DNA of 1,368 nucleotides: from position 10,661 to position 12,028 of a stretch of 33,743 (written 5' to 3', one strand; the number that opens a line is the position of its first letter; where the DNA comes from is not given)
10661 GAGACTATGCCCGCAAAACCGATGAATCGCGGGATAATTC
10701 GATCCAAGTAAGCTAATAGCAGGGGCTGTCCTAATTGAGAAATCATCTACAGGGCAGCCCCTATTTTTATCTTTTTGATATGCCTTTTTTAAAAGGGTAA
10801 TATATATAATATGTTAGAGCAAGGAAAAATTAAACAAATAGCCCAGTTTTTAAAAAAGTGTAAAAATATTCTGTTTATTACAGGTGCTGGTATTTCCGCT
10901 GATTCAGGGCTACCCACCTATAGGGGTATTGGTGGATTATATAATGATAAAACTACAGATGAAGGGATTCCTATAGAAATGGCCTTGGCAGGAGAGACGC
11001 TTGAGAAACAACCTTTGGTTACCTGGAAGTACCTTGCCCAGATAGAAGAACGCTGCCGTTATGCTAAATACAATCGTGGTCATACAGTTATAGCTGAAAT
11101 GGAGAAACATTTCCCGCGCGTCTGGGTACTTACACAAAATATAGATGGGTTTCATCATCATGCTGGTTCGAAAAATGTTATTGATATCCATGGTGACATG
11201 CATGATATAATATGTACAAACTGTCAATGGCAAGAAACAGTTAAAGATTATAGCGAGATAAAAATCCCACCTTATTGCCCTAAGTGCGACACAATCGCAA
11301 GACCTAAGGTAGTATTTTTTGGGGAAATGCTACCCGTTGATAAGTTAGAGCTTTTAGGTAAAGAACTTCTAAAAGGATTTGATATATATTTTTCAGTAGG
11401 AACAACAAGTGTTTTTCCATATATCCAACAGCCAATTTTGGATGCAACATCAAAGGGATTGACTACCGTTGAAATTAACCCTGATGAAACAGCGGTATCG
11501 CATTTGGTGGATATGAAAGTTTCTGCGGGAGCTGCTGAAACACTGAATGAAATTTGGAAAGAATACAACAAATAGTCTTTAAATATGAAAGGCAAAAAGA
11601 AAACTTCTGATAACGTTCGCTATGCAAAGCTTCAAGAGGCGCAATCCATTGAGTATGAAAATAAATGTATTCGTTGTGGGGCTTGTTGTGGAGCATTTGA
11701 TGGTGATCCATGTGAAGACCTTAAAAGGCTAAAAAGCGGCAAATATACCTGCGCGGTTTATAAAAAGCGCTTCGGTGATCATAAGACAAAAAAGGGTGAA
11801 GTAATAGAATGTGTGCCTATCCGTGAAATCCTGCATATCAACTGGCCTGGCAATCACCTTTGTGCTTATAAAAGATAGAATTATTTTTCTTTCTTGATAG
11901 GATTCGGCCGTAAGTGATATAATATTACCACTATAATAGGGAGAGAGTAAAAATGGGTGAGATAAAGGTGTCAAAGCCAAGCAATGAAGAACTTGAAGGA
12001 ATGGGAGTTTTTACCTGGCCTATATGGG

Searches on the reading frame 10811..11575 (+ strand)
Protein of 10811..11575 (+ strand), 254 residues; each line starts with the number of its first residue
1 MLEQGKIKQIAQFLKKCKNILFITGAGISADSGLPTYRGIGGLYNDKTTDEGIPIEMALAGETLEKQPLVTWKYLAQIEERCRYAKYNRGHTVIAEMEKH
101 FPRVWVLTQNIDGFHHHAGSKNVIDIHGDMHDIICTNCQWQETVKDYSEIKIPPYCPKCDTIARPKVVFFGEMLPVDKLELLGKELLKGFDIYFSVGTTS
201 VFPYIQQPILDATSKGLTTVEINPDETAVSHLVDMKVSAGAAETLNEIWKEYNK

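Call 3: search_protein_families(library=pfam, proteins=[window:10811-11575:+], max_evalue=0.01)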
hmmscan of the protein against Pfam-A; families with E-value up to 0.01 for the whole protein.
window:10811-11575:+ (254 aa): 2 families
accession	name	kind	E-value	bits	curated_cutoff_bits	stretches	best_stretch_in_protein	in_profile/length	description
PF02146.23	SIR2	-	2.4e-39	135.6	24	1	25-199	1-175/180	Sir2 family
PF21276.3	ZNF512_C2HC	-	0.0045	17.1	27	0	138-167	2-27/38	Zinc finger protein 512, C2HC zinc finger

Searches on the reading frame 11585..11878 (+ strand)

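Call 3: search_protein_families(library=pfam, proteins=[window:11585-11878:+], max_evalue=0.01)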
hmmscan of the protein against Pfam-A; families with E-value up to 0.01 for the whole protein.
window:11585-11878:+ (97 aa): 0 families

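Call 4: search_protein_families(library=ncbifam, proteins=[window:11585-11878:+], max_evalue=0.01)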
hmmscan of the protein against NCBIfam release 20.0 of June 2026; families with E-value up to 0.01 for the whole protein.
window:11585-11878:+ (97 aa): 2 families
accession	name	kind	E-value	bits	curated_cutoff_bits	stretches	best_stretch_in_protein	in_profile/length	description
NF003508.0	PRK05170.2-6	equivalog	0.0027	17.6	286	1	15-97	16-100/152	YcgN family cysteine cluster protein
NF003506.0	PRK05170.2-4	equivalog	0.0041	16.9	248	1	15-97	15-101/158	YcgN family cysteine cluster protein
